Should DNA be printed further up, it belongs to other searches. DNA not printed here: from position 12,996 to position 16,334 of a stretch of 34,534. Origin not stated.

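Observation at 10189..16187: SOS-type mutagenesis cassette of non-canonical composition: XRE/S24 repressor, active DinB, SRAP, DnaE2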

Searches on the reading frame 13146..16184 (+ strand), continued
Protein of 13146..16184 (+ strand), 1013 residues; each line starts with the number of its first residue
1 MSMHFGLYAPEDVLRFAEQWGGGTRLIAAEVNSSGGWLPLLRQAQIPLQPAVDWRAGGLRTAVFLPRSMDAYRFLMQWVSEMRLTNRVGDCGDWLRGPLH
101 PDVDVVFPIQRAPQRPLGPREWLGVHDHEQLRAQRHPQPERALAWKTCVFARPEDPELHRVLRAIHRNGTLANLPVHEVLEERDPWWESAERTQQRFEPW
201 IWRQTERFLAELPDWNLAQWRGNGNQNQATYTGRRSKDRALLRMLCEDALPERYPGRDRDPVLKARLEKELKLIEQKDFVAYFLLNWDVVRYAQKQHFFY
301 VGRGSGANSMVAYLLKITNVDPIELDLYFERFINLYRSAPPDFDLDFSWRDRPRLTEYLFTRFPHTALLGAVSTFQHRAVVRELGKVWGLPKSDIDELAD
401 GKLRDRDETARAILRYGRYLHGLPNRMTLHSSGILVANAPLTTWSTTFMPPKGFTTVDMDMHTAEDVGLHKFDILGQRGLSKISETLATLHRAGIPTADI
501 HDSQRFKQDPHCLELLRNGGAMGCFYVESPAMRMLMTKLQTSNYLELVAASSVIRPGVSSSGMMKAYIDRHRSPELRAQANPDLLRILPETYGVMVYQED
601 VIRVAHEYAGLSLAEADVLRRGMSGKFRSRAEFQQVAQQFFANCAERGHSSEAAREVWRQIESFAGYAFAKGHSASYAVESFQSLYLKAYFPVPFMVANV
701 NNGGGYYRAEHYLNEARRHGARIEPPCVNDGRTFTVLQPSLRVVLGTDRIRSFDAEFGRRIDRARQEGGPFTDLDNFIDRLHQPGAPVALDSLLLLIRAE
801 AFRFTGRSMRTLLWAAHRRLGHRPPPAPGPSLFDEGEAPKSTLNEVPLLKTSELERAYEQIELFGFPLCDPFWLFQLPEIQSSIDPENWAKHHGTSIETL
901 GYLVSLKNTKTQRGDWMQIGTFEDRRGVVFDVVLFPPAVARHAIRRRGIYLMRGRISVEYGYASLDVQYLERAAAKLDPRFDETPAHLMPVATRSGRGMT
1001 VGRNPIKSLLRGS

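Call 29: search_solved_structures(query=A1, show_alignments=2, max_evalue=1e-10)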
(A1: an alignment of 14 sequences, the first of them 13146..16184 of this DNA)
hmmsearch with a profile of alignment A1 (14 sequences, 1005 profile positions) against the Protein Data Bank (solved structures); distinct sequences matched with E-value up to 1e-10: 9.
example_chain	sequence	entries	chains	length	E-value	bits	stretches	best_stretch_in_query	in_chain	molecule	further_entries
5fku_A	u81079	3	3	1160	3.9e-125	422.3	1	151-962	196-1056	DNA POLYMERASE III SUBUNIT ALPHA | DNA POLYMERASE III ALPHA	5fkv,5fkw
5m1s_A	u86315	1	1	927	2.5e-119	403.1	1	151-822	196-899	DNA polymerase III subunit alpha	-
2hqa_A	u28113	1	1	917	3.1e-119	402.8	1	151-815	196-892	DNA polymerase III alpha subunit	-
2hnh_A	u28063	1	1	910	4.1e-119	402.4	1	150-811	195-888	DNA polymerase III alpha subunit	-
4jom_A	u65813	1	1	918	6.3e-119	401.7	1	151-815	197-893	DNA polymerase III subunit alpha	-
3e0d_A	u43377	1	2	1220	5.6e-110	372.1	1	268-932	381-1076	DNA polymerase III subunit alpha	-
2hpi_A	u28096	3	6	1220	8.3e-110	371.6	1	268-932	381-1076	DNA polymerase III alpha subunit | DNA polymerase III subunit alpha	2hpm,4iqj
7pu7_A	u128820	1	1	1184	6.9e-92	312.2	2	411-946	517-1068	DNA polymerase III subunit alpha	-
5lew_A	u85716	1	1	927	4.1e-90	306.4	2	411-821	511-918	DNA polymerase III subunit alpha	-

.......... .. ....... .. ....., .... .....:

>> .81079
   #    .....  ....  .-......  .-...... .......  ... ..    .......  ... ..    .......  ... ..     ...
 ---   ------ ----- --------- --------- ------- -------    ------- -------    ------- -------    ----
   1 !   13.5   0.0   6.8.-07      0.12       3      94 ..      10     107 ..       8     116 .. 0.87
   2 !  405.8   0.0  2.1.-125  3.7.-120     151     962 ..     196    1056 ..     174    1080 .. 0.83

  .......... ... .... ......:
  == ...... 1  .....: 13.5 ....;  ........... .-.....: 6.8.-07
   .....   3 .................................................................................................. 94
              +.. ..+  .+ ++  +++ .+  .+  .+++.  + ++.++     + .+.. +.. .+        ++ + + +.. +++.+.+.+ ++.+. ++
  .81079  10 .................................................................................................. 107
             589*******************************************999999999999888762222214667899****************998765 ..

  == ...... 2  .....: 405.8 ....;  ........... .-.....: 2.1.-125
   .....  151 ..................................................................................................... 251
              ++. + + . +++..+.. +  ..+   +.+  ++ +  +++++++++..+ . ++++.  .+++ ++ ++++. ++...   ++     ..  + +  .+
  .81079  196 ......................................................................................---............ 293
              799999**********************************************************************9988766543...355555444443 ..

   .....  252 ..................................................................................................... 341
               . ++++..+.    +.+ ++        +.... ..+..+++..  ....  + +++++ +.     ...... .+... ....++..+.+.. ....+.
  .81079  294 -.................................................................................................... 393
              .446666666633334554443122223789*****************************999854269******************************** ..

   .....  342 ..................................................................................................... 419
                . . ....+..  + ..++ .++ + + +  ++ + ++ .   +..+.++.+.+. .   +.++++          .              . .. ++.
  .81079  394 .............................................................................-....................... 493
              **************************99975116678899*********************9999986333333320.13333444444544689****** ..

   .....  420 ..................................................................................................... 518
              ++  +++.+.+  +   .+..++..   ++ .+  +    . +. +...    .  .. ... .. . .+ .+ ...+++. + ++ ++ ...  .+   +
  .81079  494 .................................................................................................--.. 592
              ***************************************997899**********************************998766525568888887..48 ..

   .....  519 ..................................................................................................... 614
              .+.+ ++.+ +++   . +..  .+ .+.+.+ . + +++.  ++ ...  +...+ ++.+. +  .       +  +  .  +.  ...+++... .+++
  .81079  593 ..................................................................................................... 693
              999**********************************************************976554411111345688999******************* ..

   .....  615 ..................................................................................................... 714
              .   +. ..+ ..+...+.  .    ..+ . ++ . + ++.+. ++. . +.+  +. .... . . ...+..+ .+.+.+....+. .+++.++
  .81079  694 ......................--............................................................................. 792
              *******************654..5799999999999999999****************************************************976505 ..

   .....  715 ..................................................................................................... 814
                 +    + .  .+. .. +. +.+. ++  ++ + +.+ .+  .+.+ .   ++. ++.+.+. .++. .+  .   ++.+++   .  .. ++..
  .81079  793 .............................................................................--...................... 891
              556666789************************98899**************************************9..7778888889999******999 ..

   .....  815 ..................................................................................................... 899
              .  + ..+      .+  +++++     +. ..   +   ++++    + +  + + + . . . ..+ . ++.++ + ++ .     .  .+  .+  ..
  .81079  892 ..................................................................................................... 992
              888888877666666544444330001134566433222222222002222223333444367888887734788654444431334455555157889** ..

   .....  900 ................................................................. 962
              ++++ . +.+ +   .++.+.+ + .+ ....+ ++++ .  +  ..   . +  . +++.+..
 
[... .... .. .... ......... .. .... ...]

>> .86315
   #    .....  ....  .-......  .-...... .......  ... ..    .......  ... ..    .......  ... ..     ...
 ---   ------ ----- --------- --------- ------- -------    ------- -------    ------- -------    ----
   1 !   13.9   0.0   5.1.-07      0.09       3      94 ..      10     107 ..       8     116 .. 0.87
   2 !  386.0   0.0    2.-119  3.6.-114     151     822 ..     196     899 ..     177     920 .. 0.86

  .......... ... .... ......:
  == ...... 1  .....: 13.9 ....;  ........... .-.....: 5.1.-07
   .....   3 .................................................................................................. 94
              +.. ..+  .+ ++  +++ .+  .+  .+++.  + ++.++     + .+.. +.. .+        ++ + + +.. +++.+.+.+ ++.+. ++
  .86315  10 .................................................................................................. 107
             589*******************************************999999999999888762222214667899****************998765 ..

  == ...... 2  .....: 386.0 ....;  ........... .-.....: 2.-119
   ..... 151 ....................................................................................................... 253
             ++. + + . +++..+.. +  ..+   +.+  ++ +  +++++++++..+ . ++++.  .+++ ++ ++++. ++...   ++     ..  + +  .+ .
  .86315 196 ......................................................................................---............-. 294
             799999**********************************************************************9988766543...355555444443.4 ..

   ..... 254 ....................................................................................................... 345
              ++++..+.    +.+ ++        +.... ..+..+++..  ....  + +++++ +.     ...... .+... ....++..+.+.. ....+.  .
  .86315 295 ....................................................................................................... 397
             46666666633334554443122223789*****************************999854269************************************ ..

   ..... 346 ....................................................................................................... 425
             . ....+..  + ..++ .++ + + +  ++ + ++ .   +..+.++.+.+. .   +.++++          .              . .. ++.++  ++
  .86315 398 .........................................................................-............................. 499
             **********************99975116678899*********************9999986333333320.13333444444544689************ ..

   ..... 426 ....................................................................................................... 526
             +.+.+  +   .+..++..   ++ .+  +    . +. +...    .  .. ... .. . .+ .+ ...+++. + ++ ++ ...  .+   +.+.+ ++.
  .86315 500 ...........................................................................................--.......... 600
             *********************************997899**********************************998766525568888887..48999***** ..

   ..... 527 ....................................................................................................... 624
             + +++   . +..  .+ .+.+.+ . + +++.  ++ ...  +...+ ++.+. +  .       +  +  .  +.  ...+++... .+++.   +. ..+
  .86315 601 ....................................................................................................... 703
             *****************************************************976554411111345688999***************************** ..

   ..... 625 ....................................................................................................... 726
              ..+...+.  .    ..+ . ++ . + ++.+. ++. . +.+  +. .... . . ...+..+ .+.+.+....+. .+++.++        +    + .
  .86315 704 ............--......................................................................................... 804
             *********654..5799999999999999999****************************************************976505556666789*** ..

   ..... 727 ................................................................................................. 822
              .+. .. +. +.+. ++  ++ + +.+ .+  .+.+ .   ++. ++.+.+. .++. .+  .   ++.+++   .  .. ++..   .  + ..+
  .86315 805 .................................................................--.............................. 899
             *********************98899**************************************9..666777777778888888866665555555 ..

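Call 51: search_protein_families(library=pfam, proteins=[L008:3635-5797:+, L008:3734-5854:-], max_evalue=0.001)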
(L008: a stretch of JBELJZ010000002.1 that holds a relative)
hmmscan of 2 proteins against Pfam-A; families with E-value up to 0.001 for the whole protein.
L008:3635-5797:+ (721 aa): 0 families

L008:3734-5854:- (707 aa): 0 families

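Call 63: predict_structure(alignment_id=A1)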
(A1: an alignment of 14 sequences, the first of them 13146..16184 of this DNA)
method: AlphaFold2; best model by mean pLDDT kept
length: 1013 residues; sequences in the alignment: 14
mean_pLDDT: 71.8   pTM: 0.60
mean pLDDT of the five models: 71.8, 65.4, 63.7, 61.6, 59.7
residues with pLDDT >= 90: 170; 70-90: 442; 50-70: 242; < 50: 159
segments of 3 or more residues with pLDDT < 50: 153-155, 168-174, 180-185, 219-224, 335-337, 370-376, 389-391, 419-432, 442-475, 552-560, 624-628, 668-671, 828-844, 983-1013
pLDDT, mean of each block of 10 residues (from residue 1): 58 73 73 65 77 76 85 77 57 58 88 85 88 88 73 50 50 49 56 84 89 66 62 93 95 82 88 88 91 86 73 87 66 52 67 79 69 43 52 57 61 58 39 64 36 27 29 53 86 82 79 78 69 65 57 45 66 79 80 67 83 71 51 82 91 85 56 62 88 92 73 90 93 89 91 84 92 92 83 90 89 83 51 44 54 87 85 87 85 92 79 72 87 81 80 87 86 83 41 27 28 27
secondary structure, 60 per line:
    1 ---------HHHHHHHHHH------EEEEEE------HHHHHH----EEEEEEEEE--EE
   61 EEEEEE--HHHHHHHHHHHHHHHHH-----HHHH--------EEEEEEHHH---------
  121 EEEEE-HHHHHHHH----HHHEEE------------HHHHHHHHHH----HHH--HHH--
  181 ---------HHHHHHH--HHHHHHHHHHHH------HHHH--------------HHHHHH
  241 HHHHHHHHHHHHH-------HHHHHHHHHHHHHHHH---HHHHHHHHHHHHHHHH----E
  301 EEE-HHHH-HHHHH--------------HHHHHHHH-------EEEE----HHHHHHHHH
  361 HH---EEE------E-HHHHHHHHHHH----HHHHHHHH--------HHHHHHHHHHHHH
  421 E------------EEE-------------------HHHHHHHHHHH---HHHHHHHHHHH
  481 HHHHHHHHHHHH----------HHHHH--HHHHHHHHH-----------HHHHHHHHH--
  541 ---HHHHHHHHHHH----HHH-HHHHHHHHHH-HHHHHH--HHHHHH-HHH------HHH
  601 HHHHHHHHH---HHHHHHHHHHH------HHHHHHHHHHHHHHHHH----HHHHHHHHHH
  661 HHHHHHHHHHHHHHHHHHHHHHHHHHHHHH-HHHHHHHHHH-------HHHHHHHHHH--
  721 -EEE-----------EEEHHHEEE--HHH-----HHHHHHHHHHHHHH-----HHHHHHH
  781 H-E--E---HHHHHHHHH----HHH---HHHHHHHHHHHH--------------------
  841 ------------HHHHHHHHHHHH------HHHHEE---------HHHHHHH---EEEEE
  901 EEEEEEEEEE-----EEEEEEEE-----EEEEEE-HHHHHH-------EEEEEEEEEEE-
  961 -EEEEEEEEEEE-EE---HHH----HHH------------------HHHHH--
elements in order (helices of 4 or more, strands of 3 or more residues): H10-19 E26-31 H38-43 E48-56 E59-66 H69-85 H91-94 E103-108 E121-125 H127-134 E142-144 H157-166 H190-196 H199-210 H217-220 H235-253 H261-276 H280-295 E300-303 H305-308 H310-314 H329-336 E344-347 H352-362 E366-368 H377-387 H392-399 H408-420 E434-436 H456-466 H470-492 H503-507 H510-518 H530-538 H544-554 H563-572 H574-579 H582-587 H598-609 H613-623 H630-646 H651-690 H692-701 H709-718 E722-724 E736-738 E742-744 H755-768 H774-781 H790-798 H809-820 H853-864 H871-874 H886-892 E896-910 E916-923 E929-934 H936-941 E949-959 E962-972 H1007-1011
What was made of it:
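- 13146..16187 (+): DnaE2B-type C-family polymerase, 1013 aa. It has a reduced, degenerate PHP domain (aa 1 to about 220), a palm with D342, D344 and D473, fingers, an (HhH)2 domain, a PSLF clamp-like motif (F833) and an OB fold (aa 896-972). It lacks the tau-binding C-terminal domain. The AlphaFold model has pLDDT 72 (call 63).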

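Call 65: fold_search(model_id=the predicted structure, library=pdb)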
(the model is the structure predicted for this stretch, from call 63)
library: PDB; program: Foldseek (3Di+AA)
matches with E <= 10: 665; with E <= 0.001: 19
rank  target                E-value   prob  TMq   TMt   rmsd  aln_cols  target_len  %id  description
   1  2hpi                  1.9e-35  1.00  0.53  0.48  13.3      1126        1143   22  Eubacterial and Eukaryotic Replicative DNA Polymerases are not Homologous: X-ray Structure of DNA Polymerase III (released 2006-09-19)
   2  4iqj_D                1.5e-33  1.00  0.52  0.46  13.4      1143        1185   23  Structure of PolIIIalpha-Tauc-DNA complex suggests an atomic model of the replisome (released 2013-03-13)
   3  7pu7_A                1.7e-33  1.00  0.65  0.62   8.6      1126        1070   20  DNA polymerase from M. tuberculosis (released 2022-02-23)
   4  4iqj_B                1.8e-33  1.00  0.54  0.48  13.0      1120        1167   22  Structure of PolIIIalpha-Tauc-DNA complex suggests an atomic model of the replisome (released 2013-03-13)
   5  4iqj_C                2.7e-33  1.00  0.55  0.49  11.9      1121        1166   23  Structure of PolIIIalpha-Tauc-DNA complex suggests an atomic model of the replisome (released 2013-03-13)
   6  3e0d_A                2.8e-33  1.00  0.64  0.58   8.9      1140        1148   22  Insights into the Replisome from the Crystral Structure of the Ternary Complex of the Eubacterial DNA Polymerase III a (released 2008-09-23)
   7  4iqj_A                1.8e-32  1.00  0.53  0.48  13.2      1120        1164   23  Structure of PolIIIalpha-Tauc-DNA complex suggests an atomic model of the replisome (released 2013-03-13)
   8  5fku_A                2.8e-31  1.00  0.59  0.53  11.1      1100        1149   23  cryo-EM structure of the E. coli replicative DNA polymerase complex in DNA free state (DNA polymerase III alpha, beta, (released 2015-11-25)
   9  5fkv_A                4.0e-31  1.00  0.59  0.53  15.1      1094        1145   23  cryo-EM structure of the E. coli replicative DNA polymerase complex bound to DNA (DNA polymerase III alpha, beta, epsi (released 2015-11-25)
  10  4jom                  1.1e-28  1.00  0.53  0.58   9.7       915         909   25  Structure of E. coli Pol III 3mPHP mutant (released 2013-05-29)
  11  2hnh                  1.6e-28  1.00  0.52  0.57   9.8       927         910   24  Crystal structure of the catalytic alpha subunit of E. coli replicative DNA polymerase III (released 2006-09-19)
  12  5fkw_A                3.8e-28  1.00  0.56  0.61   8.6       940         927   23  cryo-EM structure of the E. coli replicative DNA polymerase complex bound to DNA (DNA polymerase III alpha, beta, epsi (released 2015-11-25)
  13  2hqa                  5.8e-27  1.00  0.50  0.54  10.5       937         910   24  Crystal structure of the catalytic alpha subunit of E. Coli replicative DNA polymerase III (released 2006-09-19)
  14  5lew                  1.4e-26  1.00  0.59  0.64   8.3       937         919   22  DNA polymerase (released 2017-10-25)
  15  3f2c_A                7.1e-15  1.00  0.47  0.48   9.5       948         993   15  DNA Polymerase PolC from Geobacillus kaustophilus complex with DNA, dGTP and Mn (released 2009-01-20)
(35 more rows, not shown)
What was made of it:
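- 13146..16187 (+): Foldseek matches full-length Pol III alpha structures (TM up to 0.65, call 65).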
